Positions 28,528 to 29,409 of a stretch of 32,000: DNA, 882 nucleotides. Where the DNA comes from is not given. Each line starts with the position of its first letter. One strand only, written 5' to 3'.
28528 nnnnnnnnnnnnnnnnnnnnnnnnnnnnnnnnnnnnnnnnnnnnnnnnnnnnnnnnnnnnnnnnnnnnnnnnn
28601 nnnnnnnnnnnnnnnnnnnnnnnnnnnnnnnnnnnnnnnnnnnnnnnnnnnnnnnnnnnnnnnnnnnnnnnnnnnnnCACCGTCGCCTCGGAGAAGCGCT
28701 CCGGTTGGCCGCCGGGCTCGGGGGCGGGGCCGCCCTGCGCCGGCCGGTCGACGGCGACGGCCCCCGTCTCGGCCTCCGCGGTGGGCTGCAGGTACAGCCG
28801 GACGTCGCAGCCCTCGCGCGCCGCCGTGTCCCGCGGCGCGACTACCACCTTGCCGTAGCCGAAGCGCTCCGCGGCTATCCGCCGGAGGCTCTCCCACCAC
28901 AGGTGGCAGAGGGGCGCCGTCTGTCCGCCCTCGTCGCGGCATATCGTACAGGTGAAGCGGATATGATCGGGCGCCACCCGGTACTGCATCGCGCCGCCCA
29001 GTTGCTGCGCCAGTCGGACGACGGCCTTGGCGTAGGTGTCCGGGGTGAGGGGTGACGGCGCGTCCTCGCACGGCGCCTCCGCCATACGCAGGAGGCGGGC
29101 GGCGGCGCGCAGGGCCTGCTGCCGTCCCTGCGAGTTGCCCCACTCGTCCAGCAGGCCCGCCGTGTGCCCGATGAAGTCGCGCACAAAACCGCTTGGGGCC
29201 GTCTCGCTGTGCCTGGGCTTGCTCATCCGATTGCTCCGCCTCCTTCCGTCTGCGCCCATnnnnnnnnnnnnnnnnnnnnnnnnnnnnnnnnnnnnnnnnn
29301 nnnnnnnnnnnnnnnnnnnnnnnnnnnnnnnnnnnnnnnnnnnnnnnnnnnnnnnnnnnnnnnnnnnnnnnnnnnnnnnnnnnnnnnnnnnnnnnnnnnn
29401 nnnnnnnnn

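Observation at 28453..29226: V4R-like (4-vinyl-reductase-type) Cys-containing domain fused to ANTAR, an input domain not among the classical ANTAR partners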

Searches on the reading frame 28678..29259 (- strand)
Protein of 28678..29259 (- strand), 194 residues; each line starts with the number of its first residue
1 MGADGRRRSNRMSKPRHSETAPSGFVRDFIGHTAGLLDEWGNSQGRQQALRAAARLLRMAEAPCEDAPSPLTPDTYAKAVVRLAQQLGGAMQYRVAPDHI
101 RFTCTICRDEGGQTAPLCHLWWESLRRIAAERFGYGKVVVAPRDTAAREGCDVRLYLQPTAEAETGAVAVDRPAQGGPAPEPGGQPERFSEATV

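Call 9: search_solved_structures(query=window:28678-29259:-, max_evalue=10, show_alignments=2)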
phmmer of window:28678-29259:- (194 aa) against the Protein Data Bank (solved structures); distinct sequences matched with E-value up to 10: 1.
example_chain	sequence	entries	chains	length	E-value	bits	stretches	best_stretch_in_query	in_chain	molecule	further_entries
7udj_H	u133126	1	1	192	1.6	11.8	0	33-76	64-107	De novo designed helical repeat protein RPB_PEW3_R4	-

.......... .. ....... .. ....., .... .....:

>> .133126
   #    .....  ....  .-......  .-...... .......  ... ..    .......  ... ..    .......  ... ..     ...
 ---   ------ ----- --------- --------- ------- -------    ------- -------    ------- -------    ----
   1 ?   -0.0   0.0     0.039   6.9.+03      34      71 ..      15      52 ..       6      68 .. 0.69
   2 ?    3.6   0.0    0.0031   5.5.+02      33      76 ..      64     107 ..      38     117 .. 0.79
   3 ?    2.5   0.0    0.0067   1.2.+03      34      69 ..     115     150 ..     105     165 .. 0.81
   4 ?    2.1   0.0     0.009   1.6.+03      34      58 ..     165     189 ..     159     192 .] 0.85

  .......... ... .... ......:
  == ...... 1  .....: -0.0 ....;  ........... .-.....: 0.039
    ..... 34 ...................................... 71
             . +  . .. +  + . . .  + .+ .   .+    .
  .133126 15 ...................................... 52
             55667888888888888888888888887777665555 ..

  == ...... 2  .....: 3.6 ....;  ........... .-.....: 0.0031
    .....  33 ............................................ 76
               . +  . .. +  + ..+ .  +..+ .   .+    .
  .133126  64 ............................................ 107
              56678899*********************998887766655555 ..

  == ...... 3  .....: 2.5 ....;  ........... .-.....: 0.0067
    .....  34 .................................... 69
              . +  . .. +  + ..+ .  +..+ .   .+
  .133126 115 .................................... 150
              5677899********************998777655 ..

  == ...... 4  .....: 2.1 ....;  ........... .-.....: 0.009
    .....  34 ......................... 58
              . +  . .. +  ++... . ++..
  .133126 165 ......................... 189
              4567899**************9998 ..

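Call 12: find_homologous_proteins(query=window:28678-29259:-, max_evalue=0.001)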
Query window:28678-29259:- (194 aa): 8 proteins with E <= 0.001 among 1607 candidates.
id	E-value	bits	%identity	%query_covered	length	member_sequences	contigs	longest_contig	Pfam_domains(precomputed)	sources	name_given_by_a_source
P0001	3.1e-109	381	93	94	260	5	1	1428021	PF03861.20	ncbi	-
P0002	5.5e-97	341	91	88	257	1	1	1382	PF03861.20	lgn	-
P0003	1.4e-50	190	61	80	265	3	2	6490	PF03861.20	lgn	-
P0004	6.6e-48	181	60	91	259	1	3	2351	PF03861.20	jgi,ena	jgi:hypothetical protein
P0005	1.2e-45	174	57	82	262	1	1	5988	PF03861.20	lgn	-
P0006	4.0e-45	172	52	97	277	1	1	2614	PF03861.20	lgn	-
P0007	1.0e-44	171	51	95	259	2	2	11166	PF03861.20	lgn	-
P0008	6.9e-33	132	49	91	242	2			PF03861.20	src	-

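Call 18: search_protein_families(library=pfam, alignment_id=A2, max_evalue=10)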
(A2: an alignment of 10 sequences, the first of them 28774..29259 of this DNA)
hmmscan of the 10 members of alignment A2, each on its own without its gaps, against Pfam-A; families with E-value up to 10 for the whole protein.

A. member 1, window:28774-29259:- (162 aa): 0 families

B. families by the number of members that match (of 10 scanned): 4 families
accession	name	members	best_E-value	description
PF23455.1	DUF7129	2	0.077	Domain of unknown function (DUF7129)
PF18546.6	MetOD1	1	2.8e-05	Methanogen output domain 1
PF09474.15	Type_III_YscX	1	0.15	Type III secretion system YscX (type_III_YscX)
PF17302.8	DUF5351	1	1.3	Family of unknown function (DUF5351)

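Call 19: search_solved_structures(query=A2, max_evalue=10, show_alignments=3)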
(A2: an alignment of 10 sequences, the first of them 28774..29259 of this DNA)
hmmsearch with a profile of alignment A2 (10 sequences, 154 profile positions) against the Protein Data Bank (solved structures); distinct sequences matched with E-value up to 10: 7.
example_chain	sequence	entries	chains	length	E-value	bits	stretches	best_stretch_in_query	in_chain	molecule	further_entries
8fbj_A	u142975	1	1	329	0.069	16.2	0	18-64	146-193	KWOCA_60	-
5cwj_A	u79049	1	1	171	0.096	15.8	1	6-56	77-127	Designed helical repeat protein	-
6xh5_A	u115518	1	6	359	0.17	15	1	6-60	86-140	helical fusion design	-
3odo_A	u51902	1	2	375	0.49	13.5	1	54-95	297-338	Rho guanine nucleotide exchange factor 1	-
3p6a_A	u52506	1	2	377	0.49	13.5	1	54-95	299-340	Rho guanine nucleotide exchange factor 1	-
3odx_A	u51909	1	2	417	0.59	13.2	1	54-95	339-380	Rho guanine nucleotide exchange factor 1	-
3odw_A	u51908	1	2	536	0.87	12.7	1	54-95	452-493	Rho guanine nucleotide exchange factor 1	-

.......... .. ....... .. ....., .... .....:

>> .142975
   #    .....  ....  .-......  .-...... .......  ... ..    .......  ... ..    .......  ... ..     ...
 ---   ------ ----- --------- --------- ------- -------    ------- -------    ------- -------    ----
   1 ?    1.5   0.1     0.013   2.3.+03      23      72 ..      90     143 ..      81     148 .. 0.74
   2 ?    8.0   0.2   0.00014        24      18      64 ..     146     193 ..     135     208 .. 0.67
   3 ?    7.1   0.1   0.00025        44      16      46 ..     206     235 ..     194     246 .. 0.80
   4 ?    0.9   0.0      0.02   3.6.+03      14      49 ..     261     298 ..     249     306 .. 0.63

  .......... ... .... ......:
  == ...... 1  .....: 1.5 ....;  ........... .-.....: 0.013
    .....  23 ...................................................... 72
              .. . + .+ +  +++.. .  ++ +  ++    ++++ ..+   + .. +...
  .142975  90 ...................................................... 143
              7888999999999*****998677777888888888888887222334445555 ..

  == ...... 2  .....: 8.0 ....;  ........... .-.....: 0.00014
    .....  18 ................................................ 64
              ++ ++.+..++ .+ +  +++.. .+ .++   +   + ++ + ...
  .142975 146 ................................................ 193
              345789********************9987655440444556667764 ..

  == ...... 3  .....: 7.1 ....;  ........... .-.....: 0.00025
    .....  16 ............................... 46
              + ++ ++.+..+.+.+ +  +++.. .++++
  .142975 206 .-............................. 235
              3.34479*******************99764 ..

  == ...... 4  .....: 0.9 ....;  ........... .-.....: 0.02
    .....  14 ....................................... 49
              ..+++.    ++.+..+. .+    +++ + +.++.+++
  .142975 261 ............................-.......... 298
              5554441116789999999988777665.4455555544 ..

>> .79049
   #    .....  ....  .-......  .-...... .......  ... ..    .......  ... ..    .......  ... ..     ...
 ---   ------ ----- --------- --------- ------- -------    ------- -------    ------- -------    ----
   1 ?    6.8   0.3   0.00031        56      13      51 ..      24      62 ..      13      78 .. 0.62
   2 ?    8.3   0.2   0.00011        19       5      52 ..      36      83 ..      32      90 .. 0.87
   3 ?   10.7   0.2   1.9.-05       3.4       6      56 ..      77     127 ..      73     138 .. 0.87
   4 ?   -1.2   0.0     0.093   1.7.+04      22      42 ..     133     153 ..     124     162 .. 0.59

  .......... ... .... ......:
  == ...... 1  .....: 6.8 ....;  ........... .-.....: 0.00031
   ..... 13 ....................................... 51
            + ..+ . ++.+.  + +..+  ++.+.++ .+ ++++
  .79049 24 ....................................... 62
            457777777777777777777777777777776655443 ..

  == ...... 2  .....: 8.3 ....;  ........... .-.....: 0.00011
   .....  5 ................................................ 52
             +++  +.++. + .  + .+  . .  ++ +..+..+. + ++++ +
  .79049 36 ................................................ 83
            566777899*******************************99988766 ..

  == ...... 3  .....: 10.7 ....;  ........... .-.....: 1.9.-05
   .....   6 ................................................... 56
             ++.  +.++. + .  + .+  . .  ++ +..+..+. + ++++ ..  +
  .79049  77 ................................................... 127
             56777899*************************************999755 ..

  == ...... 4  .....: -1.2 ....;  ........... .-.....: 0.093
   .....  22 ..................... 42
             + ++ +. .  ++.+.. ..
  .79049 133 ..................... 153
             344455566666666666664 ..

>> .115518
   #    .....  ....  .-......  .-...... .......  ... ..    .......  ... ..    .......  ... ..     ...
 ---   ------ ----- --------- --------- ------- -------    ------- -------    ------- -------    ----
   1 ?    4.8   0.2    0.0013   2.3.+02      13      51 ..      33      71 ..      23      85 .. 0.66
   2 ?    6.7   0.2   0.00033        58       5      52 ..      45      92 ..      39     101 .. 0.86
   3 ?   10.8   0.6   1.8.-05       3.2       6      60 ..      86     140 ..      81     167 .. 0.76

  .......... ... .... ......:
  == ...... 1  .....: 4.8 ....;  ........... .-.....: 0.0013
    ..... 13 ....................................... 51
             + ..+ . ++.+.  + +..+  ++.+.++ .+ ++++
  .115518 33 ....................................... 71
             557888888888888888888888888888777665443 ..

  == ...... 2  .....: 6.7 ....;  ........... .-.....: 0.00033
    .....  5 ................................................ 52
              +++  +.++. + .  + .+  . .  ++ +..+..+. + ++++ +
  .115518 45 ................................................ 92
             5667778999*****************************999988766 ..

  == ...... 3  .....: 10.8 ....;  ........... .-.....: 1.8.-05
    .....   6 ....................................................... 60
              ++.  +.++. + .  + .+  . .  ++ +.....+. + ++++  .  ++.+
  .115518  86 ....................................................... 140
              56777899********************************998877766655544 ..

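Call 22: find_encoding_contigs(protein=P0001, flank=10000, max_places=4)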
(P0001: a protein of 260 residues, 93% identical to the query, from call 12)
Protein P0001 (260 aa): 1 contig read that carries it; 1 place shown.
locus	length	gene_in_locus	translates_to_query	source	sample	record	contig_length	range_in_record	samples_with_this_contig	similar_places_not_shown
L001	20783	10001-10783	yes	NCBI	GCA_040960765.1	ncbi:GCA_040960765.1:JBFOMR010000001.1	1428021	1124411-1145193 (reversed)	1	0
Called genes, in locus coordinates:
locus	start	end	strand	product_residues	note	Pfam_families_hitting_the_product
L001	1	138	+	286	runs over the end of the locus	PF00142:Fer4_NifH (weak), PF01656:CbiA, PF06564:CBP_BcsQ, PF10609:ParA, PF13614:AAA_31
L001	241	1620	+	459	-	PF04542:Sigma70_r2, PF04539:Sigma70_r3 (weak), PF04545:Sigma70_r4, PF08281:Sigma70_r4_2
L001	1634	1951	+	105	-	-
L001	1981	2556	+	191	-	-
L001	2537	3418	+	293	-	PF01551:Peptidase_M23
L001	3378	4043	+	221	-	PF07238:PilZ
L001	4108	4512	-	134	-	PF00436:SSB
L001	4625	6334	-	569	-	PF02203:TarH, PF12729:4HB_MCP_1, PF00672:HAMP, PF00015:MCPsignal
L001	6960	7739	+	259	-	PF03861:ANTAR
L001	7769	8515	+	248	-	PF01590:GAF, PF13185:GAF_2, PF13492:GAF_3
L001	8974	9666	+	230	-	PF13185:GAF_2, PF01590:GAF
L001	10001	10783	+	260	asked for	PF03861:ANTAR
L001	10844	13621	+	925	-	PF02743:dCache_1, PF21623:HK_sensor_dom_bact, PF00672:HAMP, PF00989:PAS, PF13188:PAS_8, PF08448:PAS_4, PF13426:PAS_9, PF02518:HATPase_c, +1 more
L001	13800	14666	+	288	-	PF13185:GAF_2, PF01590:GAF, PF13492:GAF_3 (weak)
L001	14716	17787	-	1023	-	PF02743:dCache_1, PF21623:HK_sensor_dom_bact, PF00672:HAMP, PF01590:GAF, PF13185:GAF_2, PF02518:HATPase_c, PF00072:Response_reg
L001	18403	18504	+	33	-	-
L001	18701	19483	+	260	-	PF18546:MetOD1 (weak), PF03861:ANTAR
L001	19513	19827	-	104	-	PF01312:Bac_export_2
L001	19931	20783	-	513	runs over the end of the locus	PF02120:Flg_hook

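Call 23: find_related_loci(query=A2, collection=genome_contigs, flank=6000)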
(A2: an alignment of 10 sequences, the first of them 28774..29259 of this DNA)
Query A2 (162 aa) in genome_contigs; peptide patterns used: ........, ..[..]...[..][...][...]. (x = any residue, [..] = any of these).
5 stretches matched a pattern, but none encodes a relative of the query by tblastn (E <= 1e-3).

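Call 25: search_protein_representatives(alignment_id=A2)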
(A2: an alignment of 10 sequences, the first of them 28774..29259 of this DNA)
Query: 10 sequences, 154 profile positions. Proteins with E-value up to 0.001 (for the whole library): 76; up to 1e-10: 7; up to 1e-30: 3. The best 76 are listed.
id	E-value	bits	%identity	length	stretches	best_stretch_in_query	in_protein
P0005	1.6e-75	268.4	-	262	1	1-154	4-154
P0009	8.5e-56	204.4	-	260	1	2-152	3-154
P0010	1.3e-33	132.3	-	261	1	5-152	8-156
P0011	4.6e-23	98.0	-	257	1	8-152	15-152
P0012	7.7e-22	94.1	-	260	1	4-152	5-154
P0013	6.4e-13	65.1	-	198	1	60-152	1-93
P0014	8.2e-12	61.5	-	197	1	14-152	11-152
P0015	1.9e-10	57.1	-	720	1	35-151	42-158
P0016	6.5e-10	55.3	-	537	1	11-152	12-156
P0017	7.9e-10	55.1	-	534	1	12-153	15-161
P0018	2.1e-09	53.7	-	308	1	14-149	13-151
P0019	3.1e-09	53.1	-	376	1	42-150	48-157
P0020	7.2e-09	51.9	-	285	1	1-152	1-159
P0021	1.4e-08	51.0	-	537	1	11-154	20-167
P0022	1.5e-08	50.9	-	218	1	59-152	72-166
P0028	1.8e-07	47.4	-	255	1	57-151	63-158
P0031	6.5e-07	45.6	-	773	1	13-153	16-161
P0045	3.9e-06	43.1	-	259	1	53-151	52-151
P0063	3.7e-05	39.9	-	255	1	14-152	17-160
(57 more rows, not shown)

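Call 28: search_protein_families(library=pfam, alignment_id=A3, max_evalue=0.001)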
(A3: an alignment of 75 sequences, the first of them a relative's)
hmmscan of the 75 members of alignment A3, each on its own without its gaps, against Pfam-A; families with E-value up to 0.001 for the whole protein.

A. member 1, P0009 (260 aa): 2 families
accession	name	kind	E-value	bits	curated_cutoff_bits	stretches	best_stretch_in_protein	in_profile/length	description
PF03861.19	ANTAR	-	1.2e-18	67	27.3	1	202-254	2-54/54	ANTAR domain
PF18546.6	MetOD1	-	6.7e-05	23.4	23.8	1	77-148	70-141/142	Methanogen output domain 1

B. families by the number of members that match (of 75 scanned): 42 families (the first 25 are shown)
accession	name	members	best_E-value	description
PF18546.6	MetOD1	68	8.8e-21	Methanogen output domain 1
PF02518.31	HATPase_c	13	1.1e-30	Histidine kinase-, DNA gyrase B-, and HSP90-like ATPase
PF00158.32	Sigma54_activat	11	4.5e-71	Sigma-54 interaction domain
PF00512.31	HisKA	11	2.7e-18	His Kinase A (phospho-acceptor) domain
PF14532.12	Sigma54_activ_2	10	1.1e-22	Sigma-54 interaction domain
PF13426.13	PAS_9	8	1.1e-12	PAS domain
PF07728.20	AAA_5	8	4.9e-10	AAA domain (dynein-related subfamily)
PF25601.1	AAA_lid_14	7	1e-21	AAA+ ATPase lid domain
PF08448.16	PAS_4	7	3.9e-19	PAS fold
PF00004.35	AAA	7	1.9e-07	ATPase family associated with various cellular activities (AAA)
PF03861.19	ANTAR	6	1.6e-20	ANTAR domain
PF02954.25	HTH_8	6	2.8e-10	Bacterial regulatory protein, Fis family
PF07724.20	AAA_2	6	5.2e-09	AAA domain (Cdc48 subfamily)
PF00989.32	PAS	5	4.9e-14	PAS fold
PF13188.13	PAS_8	5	8.2e-08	PAS domain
PF14196.11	ATC_hydrolase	2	1.1e-05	L-2-amino-thiazoline-4-carboxylic acid hydrolase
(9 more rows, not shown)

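Call 40: search_protein_families(library=pfam, proteins=[P0010, P0011, P0012, P0014, P0015, P0016, P0028, P0045, P0063, P0031], max_evalue=0.001)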
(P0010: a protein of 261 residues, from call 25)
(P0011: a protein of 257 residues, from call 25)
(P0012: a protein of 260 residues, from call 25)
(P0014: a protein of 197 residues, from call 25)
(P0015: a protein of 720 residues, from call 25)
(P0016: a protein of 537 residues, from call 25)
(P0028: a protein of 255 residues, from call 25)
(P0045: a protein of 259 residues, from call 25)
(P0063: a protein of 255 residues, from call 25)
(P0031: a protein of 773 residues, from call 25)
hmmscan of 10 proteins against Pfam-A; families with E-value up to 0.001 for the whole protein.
P0010 (261 aa): 1 family
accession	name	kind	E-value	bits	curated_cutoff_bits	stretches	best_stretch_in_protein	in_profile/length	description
PF03861.19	ANTAR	-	1.4e-18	66.9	27.3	1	203-255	2-54/54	ANTAR domain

P0011 (257 aa): 2 families
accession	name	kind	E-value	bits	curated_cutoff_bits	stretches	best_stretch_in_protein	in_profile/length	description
PF03861.19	ANTAR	-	2.9e-19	69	27.3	1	198-250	1-53/54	ANTAR domain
PF18546.6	MetOD1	-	2.7e-05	24.7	23.8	1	23-143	19-138/142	Methanogen output domain 1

P0012 (260 aa): 2 families
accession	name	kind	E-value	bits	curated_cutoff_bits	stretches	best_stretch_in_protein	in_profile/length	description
PF03861.19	ANTAR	-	7.5e-20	70.9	27.3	1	202-254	2-54/54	ANTAR domain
PF18546.6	MetOD1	-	6.1e-12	46.2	23.8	1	68-147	57-140/142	Methanogen output domain 1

P0014 (197 aa): 1 family
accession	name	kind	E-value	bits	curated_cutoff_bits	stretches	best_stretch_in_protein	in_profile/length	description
PF18546.6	MetOD1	-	8.9e-10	39.2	23.8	1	49-146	43-141/142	Methanogen output domain 1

P0015 (720 aa): 8 families
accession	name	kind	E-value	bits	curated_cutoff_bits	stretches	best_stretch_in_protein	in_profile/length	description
PF02518.31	HATPase_c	-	9.2e-22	78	26.4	1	453-573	2-109/111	Histidine kinase-, DNA gyrase B-, and HSP90-like ATPase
PF00072.30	Response_reg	-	5e-21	75.4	30.2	1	596-708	1-111/111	Response regulator receiver domain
PF18546.6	MetOD1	-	8.5e-12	45.8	23.8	1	26-153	7-141/142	Methanogen output domain 1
PF00512.31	HisKA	-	2.5e-11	43.9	26.9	1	346-408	2-63/66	His Kinase A (phospho-acceptor) domain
PF00989.32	PAS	-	9.7e-11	42.1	22.6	1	210-316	2-107/113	PAS fold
PF13426.13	PAS_9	-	1.3e-09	38.7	27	1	219-322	1-103/103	PAS domain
PF13188.13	PAS_8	-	8.2e-08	32.3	21.8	1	210-250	2-38/65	PAS domain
PF08447.18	PAS_3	-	1.3e-06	29.1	25.6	1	233-315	2-86/89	PAS fold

P0016 (537 aa): 3 families
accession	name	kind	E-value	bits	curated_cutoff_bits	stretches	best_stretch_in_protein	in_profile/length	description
PF02518.31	HATPase_c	-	2.7e-24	86.2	26.4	1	422-526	2-110/111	Histidine kinase-, DNA gyrase B-, and HSP90-like ATPase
PF00512.31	HisKA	-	7.2e-13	48.8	26.9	1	319-377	2-62/66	His Kinase A (phospho-acceptor) domain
PF18546.6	MetOD1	-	1.3e-12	48.4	23.8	1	59-150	47-141/142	Methanogen output domain 1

P0028 (255 aa): 1 family
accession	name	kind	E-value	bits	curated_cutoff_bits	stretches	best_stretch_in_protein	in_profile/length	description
PF18546.6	MetOD1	-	2e-14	54.3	23.8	1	50-153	35-141/142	Methanogen output domain 1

P0045 (259 aa): 2 families
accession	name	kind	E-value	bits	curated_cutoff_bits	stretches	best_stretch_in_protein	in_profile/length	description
PF03861.19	ANTAR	-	1.6e-20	73.1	27.3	1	201-253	2-54/54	ANTAR domain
PF18546.6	MetOD1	-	6.6e-11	42.9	23.8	1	17-145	2-140/142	Methanogen output domain 1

P0063 (255 aa): 6 families
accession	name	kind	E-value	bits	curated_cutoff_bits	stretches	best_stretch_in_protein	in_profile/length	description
PF00196.25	GerE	-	3.8e-16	58.9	23.5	1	192-246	2-56/57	Bacterial regulatory proteins, luxR family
PF08281.18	Sigma70_r4_2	-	1.2e-10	41.3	25.7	1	185-235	3-54/54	Sigma-70, region 4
PF18546.6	MetOD1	-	6.2e-05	23.5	23.8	1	28-154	12-141/142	Methanogen output domain 1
PF13384.12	HTH_23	-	8.2e-05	22.7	24.6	1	195-231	5-41/50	Homeodomain-like domain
PF13412.12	HTH_24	-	0.00037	20.4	21.9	1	195-231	3-41/48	Winged helix-turn-helix DNA-binding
PF13542.12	HTH_Tnp_ISL3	-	0.00091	19.1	27.4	0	197-230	17-49/51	Helix-turn-helix domain of transposase family ISL3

P0031 (773 aa): 9 families
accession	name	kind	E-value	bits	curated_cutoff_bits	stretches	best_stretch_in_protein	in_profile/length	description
PF02518.31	HATPase_c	-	1.7e-29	102.9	26.4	1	654-761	2-109/111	Histidine kinase-, DNA gyrase B-, and HSP90-like ATPase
PF13185.12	GAF_2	-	2.7e-22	79.9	28.6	1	335-472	2-136/136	GAF domain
PF00512.31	HisKA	-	1.6e-17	63.7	26.9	1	540-607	2-66/66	His Kinase A (phospho-acceptor) domain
PF01590.32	GAF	-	5.6e-16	59.7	22.4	1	336-471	1-133/133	GAF domain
PF13426.13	PAS_9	-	1.1e-12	48.6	27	1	207-306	2-103/103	PAS domain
PF13492.12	GAF_3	-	1.8e-11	45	27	1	336-473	1-129/129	GAF domain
PF08448.16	PAS_4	-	3.5e-11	43.7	23.1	1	204-307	3-108/110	PAS fold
PF18546.6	MetOD1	-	1e-07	32.5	23.8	1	74-154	58-141/142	Methanogen output domain 1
PF13188.13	PAS_8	-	0.0002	21.6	21.8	1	198-235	3-40/65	PAS domain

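Call 60: find_encoding_contigs(protein=P0007, flank=8000, max_places=3)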
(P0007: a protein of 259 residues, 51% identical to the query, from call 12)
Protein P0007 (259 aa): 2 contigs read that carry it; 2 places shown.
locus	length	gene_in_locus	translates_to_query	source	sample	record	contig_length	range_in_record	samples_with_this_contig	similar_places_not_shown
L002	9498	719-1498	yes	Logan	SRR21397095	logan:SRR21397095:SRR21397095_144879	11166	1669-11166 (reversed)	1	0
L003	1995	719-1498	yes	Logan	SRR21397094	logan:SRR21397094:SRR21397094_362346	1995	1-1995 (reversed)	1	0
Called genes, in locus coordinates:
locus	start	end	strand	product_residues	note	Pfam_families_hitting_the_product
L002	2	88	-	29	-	?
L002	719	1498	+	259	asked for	PF03861:ANTAR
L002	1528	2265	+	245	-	PF01590:GAF, PF13185:GAF_2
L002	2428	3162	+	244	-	PF01590:GAF, PF13185:GAF_2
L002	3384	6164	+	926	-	PF02743:dCache_1, PF21623:HK_sensor_dom_bact, PF00672:HAMP, PF00989:PAS, PF13188:PAS_8, PF08448:PAS_4, PF13426:PAS_9, PF02518:HATPase_c, +1 more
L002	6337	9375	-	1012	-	PF02743:dCache_1, PF21623:HK_sensor_dom_bact, PF00672:HAMP, PF01590:GAF, PF13185:GAF_2, PF02518:HATPase_c, PF00072:Response_reg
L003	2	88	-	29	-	?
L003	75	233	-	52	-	-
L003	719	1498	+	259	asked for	PF03861:ANTAR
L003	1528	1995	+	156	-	?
